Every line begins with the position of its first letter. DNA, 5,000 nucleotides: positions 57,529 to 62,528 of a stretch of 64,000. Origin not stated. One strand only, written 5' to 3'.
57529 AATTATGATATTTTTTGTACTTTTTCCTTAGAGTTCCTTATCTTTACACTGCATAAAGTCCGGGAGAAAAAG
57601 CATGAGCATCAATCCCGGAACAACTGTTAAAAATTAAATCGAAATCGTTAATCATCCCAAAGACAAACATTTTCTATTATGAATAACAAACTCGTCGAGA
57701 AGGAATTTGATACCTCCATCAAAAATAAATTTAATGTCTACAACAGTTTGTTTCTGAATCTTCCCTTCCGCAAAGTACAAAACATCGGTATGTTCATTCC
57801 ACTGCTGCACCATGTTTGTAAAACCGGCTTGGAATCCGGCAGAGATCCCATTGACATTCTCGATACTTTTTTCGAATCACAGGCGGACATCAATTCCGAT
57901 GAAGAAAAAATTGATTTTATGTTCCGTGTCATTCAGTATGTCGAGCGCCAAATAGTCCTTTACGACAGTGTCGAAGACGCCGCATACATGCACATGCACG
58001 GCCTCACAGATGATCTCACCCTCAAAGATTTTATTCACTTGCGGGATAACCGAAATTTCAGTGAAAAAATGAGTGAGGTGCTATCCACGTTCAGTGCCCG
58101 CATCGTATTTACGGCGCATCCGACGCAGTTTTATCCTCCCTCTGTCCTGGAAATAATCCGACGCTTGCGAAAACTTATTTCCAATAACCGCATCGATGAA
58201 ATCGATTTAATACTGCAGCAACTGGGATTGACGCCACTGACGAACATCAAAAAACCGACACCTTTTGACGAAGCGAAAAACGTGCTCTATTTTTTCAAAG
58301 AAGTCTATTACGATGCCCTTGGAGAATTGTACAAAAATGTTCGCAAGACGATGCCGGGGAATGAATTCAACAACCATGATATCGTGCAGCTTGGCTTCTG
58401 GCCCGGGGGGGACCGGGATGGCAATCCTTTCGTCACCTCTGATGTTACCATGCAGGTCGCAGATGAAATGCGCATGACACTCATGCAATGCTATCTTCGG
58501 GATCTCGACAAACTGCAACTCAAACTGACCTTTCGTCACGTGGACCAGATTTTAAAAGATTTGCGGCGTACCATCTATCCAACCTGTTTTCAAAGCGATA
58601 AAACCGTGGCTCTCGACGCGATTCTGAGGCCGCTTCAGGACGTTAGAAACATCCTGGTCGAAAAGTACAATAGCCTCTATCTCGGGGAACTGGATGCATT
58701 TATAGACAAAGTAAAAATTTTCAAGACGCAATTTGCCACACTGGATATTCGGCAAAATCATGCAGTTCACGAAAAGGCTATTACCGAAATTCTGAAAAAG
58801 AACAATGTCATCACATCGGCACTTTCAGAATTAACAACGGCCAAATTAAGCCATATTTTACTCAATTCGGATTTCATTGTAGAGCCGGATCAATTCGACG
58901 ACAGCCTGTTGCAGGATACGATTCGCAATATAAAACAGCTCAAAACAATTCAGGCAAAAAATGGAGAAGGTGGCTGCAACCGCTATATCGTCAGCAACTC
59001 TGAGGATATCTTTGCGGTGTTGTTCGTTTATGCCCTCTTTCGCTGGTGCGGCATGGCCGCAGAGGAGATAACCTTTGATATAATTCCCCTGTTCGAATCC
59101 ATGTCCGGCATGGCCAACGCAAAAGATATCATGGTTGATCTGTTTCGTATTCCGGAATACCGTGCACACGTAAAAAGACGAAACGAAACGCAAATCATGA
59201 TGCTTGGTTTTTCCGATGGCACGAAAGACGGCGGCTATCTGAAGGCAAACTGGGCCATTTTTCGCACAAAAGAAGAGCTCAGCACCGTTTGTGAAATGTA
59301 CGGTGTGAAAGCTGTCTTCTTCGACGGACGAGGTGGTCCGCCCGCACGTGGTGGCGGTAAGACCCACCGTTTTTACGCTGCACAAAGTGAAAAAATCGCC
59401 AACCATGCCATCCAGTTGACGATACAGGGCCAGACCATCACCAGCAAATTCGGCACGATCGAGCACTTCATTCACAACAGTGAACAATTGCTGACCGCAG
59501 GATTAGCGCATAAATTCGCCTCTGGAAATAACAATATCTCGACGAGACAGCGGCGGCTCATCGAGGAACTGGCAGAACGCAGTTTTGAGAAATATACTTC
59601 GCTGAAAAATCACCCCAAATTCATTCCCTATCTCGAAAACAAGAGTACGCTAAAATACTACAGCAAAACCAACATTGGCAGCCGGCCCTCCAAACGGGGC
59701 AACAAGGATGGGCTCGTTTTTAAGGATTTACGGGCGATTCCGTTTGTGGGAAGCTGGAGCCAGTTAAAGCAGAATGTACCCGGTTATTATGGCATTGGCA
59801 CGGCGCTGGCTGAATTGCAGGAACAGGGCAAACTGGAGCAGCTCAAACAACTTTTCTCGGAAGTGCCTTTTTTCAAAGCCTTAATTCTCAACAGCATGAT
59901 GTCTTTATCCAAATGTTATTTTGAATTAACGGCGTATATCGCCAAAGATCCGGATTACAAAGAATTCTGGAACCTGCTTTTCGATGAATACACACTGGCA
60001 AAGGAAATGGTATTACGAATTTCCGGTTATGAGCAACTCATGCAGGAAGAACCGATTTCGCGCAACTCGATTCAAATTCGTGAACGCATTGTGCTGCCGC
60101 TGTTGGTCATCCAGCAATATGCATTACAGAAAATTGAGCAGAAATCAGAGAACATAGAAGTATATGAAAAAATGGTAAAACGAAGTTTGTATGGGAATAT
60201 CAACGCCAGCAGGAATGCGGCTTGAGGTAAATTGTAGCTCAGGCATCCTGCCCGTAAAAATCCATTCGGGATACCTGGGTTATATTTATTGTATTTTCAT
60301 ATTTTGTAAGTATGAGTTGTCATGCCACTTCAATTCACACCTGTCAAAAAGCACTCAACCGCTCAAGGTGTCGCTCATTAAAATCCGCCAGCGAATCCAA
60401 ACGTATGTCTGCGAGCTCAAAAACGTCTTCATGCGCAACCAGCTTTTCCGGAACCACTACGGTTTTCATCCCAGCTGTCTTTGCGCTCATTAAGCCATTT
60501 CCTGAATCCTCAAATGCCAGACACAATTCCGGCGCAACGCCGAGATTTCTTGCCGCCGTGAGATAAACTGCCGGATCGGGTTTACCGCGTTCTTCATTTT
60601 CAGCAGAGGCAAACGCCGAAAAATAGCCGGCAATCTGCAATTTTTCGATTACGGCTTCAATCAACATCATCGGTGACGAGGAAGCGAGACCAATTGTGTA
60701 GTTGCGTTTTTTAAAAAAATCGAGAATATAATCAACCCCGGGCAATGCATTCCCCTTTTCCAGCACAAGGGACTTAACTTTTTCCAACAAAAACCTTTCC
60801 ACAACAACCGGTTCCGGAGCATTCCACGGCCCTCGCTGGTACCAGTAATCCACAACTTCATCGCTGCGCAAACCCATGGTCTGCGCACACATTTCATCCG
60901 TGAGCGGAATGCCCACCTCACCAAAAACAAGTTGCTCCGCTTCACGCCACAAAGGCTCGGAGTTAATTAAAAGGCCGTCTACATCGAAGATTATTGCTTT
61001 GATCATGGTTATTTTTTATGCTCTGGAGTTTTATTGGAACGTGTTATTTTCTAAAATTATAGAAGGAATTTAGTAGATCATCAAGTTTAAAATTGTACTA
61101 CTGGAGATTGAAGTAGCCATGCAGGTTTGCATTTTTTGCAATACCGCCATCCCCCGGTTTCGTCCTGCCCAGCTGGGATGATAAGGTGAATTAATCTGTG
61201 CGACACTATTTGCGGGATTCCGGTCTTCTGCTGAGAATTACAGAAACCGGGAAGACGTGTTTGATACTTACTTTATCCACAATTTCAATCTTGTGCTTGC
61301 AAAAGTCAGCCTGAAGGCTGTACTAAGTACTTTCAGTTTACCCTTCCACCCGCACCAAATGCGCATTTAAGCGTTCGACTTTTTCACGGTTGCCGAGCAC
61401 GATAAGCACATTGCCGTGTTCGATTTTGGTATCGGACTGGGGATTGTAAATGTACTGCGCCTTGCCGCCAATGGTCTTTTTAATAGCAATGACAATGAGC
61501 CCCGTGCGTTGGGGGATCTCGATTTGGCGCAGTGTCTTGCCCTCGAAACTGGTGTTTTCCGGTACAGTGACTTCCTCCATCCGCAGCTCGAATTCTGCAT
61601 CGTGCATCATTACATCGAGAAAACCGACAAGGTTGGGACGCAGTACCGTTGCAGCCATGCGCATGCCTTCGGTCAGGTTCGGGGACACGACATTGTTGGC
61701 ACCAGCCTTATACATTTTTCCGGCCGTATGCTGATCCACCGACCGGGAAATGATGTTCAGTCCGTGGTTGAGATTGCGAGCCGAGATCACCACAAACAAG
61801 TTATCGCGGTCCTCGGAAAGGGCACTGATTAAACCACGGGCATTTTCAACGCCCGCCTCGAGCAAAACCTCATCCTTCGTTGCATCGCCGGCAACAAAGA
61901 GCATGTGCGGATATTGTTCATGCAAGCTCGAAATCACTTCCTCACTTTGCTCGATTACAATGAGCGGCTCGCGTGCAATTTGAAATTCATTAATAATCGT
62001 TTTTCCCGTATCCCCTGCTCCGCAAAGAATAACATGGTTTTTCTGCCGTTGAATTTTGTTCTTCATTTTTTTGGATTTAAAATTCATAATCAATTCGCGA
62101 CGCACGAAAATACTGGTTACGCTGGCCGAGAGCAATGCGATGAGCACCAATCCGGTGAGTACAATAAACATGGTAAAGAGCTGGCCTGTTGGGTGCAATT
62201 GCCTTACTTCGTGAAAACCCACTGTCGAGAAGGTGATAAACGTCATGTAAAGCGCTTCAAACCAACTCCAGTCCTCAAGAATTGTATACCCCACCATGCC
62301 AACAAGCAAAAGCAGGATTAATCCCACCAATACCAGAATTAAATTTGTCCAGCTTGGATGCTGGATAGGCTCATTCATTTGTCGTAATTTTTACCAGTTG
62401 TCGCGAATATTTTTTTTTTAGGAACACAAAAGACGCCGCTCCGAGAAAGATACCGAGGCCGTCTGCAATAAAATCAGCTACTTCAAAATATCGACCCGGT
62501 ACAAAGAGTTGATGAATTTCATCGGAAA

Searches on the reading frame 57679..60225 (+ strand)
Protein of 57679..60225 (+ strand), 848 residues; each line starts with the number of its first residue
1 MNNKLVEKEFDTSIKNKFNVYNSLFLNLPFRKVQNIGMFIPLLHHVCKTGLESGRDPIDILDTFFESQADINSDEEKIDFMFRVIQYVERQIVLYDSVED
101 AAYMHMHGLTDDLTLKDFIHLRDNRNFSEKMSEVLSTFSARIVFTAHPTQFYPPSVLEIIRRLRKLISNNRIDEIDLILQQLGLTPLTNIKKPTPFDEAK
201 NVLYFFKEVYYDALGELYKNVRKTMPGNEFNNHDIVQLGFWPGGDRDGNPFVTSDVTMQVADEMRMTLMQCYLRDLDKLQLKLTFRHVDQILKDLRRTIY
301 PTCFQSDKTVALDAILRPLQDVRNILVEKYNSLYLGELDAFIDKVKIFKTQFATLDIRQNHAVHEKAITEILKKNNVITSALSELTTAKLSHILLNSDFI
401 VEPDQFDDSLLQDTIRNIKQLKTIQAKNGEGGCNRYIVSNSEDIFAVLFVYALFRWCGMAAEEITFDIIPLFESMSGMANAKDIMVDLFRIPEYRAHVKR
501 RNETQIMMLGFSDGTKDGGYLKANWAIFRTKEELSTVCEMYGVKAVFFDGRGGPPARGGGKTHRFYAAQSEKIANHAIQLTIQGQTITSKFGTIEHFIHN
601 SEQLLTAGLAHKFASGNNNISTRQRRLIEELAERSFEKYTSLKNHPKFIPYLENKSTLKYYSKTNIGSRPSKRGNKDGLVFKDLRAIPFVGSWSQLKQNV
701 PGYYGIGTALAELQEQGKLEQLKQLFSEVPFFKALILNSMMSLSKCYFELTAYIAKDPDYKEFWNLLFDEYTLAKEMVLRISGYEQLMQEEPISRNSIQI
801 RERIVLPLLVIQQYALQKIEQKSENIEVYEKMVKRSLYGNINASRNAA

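Call 76: search_protein_families(library=pfam, proteins=[window:57679-60225:+], max_evalue=0.00001)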
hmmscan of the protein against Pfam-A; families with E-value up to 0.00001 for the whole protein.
window:57679-60225:+ (848 aa): 1 family
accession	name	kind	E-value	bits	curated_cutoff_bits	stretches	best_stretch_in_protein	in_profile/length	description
PF00311.23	PEPcase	-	1.1e-141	474.1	22.4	2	313-842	367-909/919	Phosphoenolpyruvate carboxylase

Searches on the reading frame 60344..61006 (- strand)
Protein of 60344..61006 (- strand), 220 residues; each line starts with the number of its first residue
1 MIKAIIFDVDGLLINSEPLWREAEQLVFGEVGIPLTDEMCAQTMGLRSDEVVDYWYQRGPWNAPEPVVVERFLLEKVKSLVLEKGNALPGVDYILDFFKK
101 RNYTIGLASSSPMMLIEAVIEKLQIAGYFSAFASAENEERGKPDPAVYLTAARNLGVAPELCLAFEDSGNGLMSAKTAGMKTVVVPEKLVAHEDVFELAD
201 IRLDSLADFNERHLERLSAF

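Call 76: search_protein_families(library=pfam, proteins=[window:60344-61006:-], max_evalue=0.00001)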
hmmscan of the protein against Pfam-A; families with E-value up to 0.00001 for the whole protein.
window:60344-61006:- (220 aa): 2 families
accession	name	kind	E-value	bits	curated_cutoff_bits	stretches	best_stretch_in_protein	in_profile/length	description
PF13419.12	HAD_2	-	1.3e-29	104.1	23.8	1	5-185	1-178/178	Haloacid dehalogenase-like hydrolase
PF00702.32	Hydrolase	-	4.2e-24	86.4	26.4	1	2-179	1-191/191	haloacid dehalogenase-like hydrolase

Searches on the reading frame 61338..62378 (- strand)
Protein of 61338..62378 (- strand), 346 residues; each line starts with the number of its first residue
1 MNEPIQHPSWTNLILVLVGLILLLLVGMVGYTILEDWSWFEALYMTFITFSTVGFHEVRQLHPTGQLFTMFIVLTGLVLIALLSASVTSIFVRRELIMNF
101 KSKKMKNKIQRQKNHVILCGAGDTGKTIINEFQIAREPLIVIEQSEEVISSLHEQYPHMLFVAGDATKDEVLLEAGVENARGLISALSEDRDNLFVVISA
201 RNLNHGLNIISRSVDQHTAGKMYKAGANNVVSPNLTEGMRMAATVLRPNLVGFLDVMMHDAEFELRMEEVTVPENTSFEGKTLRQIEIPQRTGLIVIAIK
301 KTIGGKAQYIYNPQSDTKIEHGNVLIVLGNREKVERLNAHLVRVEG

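Call 76: search_protein_families(library=pfam, proteins=[window:61338-62378:-], max_evalue=0.00001)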
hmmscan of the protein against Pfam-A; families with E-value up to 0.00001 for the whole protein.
window:61338-62378:- (346 aa): 3 families
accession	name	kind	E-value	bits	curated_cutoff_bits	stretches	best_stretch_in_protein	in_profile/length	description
PF02254.24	TrkA_N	-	1.2e-28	100.2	23.8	1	116-233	1-116/116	TrkA-N domain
PF02080.26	TrkA_C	-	1.7e-14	53.9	27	1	267-339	1-68/71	TrkA-C domain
PF07885.22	Ion_trans_2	-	4.2e-14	52.6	22.5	1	20-92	3-78/79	Ion channel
